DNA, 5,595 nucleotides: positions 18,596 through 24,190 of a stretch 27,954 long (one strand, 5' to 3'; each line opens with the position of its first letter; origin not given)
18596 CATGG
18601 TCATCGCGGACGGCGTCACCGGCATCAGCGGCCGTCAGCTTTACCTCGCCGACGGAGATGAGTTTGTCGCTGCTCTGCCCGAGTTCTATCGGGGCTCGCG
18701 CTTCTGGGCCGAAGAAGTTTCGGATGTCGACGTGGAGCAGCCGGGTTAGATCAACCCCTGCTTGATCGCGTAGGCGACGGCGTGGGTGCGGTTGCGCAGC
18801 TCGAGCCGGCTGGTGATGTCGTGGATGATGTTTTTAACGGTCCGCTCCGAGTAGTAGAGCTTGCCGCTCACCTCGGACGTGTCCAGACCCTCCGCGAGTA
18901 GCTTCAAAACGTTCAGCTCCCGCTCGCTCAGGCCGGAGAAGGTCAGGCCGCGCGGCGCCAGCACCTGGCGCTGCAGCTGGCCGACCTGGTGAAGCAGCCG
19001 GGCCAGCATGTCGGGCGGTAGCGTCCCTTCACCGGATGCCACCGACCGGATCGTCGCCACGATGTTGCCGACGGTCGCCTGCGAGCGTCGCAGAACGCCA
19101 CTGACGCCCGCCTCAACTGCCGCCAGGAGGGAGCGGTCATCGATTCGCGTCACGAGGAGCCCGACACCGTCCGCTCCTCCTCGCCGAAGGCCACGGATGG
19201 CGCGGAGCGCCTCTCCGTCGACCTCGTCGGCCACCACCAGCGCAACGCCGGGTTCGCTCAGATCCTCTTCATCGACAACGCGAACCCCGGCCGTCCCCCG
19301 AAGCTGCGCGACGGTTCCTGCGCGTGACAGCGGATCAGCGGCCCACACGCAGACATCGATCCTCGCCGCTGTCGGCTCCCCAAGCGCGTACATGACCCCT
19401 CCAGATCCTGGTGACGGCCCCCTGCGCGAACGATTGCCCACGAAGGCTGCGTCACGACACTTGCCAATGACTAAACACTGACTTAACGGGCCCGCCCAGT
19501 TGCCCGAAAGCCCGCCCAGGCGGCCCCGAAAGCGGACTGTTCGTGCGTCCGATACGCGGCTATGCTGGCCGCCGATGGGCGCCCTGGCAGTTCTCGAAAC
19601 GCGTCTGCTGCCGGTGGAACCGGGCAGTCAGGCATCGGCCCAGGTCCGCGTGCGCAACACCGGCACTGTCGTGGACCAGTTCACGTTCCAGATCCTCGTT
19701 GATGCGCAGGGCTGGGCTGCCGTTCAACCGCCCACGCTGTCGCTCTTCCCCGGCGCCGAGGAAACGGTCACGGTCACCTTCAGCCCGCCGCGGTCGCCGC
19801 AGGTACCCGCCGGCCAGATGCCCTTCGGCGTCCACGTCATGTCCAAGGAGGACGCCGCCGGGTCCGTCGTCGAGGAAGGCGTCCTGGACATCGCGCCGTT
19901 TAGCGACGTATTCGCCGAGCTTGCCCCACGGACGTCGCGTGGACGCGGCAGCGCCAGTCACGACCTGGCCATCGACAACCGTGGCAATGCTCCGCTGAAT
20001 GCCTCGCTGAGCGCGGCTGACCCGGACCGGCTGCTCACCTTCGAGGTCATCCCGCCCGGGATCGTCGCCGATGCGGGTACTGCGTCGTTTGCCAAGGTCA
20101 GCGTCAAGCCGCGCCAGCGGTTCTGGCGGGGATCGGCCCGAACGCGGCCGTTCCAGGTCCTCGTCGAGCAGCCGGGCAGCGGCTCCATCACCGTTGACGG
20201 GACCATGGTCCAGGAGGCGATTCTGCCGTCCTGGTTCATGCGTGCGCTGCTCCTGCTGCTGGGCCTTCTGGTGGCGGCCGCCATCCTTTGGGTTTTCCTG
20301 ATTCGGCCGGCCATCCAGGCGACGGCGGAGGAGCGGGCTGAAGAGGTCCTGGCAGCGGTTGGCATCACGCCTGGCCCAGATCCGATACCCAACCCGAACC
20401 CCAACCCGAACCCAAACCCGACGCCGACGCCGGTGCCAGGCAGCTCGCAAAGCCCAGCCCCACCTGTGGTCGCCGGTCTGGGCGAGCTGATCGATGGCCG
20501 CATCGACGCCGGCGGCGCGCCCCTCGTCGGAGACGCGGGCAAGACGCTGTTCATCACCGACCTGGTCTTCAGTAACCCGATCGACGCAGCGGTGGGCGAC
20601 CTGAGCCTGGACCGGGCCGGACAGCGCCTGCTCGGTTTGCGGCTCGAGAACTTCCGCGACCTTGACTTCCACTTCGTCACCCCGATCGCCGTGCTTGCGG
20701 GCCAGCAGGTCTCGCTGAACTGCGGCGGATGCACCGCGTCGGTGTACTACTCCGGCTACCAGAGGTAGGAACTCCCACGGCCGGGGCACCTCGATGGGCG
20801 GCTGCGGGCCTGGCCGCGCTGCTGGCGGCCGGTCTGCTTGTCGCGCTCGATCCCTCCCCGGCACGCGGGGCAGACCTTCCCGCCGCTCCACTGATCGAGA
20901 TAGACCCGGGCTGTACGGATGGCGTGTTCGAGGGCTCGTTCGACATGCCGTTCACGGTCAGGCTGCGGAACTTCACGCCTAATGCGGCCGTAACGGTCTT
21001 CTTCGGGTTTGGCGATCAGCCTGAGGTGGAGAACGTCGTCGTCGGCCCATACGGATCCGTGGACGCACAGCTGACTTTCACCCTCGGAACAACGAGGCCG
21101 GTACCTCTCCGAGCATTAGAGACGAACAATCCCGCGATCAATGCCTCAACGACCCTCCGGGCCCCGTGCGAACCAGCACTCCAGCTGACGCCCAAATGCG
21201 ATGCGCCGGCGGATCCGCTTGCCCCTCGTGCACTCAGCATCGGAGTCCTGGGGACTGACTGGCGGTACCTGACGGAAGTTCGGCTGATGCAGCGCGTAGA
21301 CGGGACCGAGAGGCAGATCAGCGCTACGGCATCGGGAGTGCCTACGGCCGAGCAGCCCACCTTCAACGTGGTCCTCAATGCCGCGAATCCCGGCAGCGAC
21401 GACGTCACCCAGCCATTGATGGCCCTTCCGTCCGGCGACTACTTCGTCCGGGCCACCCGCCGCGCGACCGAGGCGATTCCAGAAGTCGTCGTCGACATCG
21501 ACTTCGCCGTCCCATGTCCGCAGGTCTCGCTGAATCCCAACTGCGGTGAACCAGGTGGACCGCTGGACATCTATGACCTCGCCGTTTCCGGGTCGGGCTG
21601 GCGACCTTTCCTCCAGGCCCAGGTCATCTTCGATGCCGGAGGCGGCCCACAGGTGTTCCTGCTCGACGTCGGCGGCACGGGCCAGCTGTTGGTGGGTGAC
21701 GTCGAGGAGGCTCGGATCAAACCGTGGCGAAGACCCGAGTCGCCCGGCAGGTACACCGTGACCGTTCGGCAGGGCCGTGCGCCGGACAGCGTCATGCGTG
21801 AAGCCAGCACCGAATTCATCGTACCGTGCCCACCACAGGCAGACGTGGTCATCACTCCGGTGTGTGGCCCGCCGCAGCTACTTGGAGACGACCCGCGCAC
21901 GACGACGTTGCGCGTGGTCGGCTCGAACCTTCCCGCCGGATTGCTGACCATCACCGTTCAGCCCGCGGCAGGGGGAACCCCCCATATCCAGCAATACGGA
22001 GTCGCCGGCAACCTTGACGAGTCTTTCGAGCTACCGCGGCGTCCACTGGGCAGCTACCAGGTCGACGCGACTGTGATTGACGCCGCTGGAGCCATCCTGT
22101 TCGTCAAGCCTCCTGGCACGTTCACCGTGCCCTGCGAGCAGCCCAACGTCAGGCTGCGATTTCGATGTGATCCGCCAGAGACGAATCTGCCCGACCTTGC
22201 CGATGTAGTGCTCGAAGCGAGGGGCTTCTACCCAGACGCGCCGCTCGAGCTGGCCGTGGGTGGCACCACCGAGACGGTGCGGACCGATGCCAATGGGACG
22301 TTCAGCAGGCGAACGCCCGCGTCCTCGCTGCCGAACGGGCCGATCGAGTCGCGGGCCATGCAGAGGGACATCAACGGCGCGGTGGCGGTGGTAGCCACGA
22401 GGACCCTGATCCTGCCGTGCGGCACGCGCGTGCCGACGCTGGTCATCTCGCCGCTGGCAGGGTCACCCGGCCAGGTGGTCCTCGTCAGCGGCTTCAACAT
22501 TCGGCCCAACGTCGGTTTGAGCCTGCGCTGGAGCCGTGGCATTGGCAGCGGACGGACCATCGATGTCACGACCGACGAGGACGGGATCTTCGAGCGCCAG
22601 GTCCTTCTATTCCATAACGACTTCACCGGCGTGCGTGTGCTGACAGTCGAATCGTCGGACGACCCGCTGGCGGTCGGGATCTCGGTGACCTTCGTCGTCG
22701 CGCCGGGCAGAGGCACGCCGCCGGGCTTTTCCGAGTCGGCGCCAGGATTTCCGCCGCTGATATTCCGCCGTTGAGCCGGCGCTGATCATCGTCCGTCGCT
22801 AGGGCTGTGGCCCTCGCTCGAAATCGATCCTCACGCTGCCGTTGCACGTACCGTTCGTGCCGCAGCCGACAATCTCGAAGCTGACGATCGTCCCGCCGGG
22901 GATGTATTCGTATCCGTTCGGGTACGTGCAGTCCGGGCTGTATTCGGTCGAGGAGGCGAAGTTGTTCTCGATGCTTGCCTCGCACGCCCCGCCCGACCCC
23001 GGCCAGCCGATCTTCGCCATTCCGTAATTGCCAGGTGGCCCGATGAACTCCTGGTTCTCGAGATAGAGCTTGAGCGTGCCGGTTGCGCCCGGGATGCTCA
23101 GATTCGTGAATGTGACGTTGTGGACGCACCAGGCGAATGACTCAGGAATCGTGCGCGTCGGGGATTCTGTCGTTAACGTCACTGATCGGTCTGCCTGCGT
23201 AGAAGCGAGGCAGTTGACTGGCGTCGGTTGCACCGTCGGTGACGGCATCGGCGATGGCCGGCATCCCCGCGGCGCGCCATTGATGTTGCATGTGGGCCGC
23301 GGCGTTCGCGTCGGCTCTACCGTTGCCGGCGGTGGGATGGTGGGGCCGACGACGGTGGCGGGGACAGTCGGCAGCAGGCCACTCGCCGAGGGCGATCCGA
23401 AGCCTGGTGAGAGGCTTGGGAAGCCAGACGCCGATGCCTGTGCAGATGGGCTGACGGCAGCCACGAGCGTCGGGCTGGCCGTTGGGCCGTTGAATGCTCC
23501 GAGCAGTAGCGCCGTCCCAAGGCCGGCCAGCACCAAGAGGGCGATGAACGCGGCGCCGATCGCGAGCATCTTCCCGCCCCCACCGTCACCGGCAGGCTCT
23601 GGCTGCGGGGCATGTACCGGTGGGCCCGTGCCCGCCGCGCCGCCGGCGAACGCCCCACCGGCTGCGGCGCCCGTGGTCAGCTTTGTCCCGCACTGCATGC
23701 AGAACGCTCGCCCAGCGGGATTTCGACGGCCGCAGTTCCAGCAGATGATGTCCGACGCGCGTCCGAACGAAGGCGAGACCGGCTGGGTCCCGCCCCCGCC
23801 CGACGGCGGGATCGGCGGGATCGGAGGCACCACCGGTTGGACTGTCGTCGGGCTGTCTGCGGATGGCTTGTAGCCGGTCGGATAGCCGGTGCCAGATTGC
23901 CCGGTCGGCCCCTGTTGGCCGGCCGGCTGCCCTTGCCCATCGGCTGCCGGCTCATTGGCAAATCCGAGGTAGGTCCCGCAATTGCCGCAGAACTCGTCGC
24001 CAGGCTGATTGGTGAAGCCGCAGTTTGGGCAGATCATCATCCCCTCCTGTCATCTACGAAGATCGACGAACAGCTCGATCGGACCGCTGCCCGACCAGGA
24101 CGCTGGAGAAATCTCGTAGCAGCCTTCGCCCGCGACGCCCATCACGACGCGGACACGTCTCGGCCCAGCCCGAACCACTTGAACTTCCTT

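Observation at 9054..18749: Tandem kinase-effector / immunity pairs as eCIS payload (main candidate new system)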

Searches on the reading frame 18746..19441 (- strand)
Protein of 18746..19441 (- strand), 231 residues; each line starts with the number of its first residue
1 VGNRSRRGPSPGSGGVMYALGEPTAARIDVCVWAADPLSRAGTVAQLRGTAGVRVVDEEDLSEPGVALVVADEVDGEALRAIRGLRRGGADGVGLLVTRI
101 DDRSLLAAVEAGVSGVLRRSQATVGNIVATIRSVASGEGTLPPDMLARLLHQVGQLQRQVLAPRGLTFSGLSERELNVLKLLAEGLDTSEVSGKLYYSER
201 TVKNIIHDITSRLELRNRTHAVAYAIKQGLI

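Call 11: search_protein_families(library=pfam, proteins=[window:18746-19441:-], max_evalue=0.01)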
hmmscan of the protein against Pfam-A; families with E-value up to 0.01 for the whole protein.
window:18746-19441:- (231 aa): 2 families
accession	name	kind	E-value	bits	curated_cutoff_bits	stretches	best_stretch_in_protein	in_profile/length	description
PF00196.25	GerE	-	7.7e-13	48.3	23.5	1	170-225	2-57/57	Bacterial regulatory proteins, luxR family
PF13384.12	HTH_23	-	0.0005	20.3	24.6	1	174-209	6-41/50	Homeodomain-like domain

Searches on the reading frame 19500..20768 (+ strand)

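Call 11: search_protein_families(library=pfam, proteins=[window:19500-20768:+], max_evalue=0.01)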
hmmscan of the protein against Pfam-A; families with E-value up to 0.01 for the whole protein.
window:19500-20768:+ (422 aa): 2 families
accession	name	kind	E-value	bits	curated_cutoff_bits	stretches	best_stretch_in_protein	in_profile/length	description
PF22067.2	Cep192_D3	-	2.3e-09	37.7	27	1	32-100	6-73/99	Cep192 domain 3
PF25249.1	Ig_CFAP65_7th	-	0.0012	19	28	1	43-119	18-93/120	CFAP65, seventh Ig-like domain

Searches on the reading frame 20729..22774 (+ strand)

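Call 12: search_protein_families(library=pfam, proteins=[window:20729-22774:+], max_evalue=0.01)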
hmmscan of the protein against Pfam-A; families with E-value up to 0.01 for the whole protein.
window:20729-22774:+ (681 aa): 1 family
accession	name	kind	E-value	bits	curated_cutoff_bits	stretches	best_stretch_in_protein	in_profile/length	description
PF13620.12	CarboxypepD_reg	-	0.0015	19.3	32.3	0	510-529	25-45/82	Carboxypeptidase regulatory-like domain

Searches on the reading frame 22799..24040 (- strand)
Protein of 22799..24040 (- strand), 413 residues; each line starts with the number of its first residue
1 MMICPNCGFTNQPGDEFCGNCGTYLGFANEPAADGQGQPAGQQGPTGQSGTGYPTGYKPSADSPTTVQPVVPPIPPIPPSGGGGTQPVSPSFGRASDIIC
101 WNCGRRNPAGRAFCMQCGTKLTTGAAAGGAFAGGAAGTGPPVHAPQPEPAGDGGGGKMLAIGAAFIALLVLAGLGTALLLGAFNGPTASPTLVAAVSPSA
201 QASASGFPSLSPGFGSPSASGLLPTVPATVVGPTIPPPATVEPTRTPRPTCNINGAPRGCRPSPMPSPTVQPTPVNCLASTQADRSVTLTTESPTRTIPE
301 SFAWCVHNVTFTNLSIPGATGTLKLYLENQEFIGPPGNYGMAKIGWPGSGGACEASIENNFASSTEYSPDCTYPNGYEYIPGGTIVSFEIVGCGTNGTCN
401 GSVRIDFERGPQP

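Call 12: search_protein_families(library=pfam, proteins=[window:22799-24040:-], max_evalue=0.01)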
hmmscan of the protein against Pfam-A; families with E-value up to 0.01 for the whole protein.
window:22799-24040:- (413 aa): 6 families
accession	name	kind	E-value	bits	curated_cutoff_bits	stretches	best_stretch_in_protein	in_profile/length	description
PF13240.11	Zn_Ribbon_1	-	3.2e-14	52.6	25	2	100-121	2-23/23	zinc-ribbon domain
PF12773.13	DZR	-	2e-10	41.1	27.3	2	100-122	1-23/45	Double zinc ribbon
PF13248.11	Zn_ribbon_3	-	1.9e-08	33.9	27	1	2-23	3-24/26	zinc-ribbon domain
PF18912.6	DZR_2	-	9.7e-06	25.8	27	0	4-42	10-48/56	Double zinc ribbon domain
PF24463.1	DUF7577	-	4.4e-05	23.4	28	0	4-23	5-24/27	Domain of unknown function (DUF7577)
PF17032.10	Zn_ribbon_15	-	0.00045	21.4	28.9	0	96-118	51-73/73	zinc-ribbon family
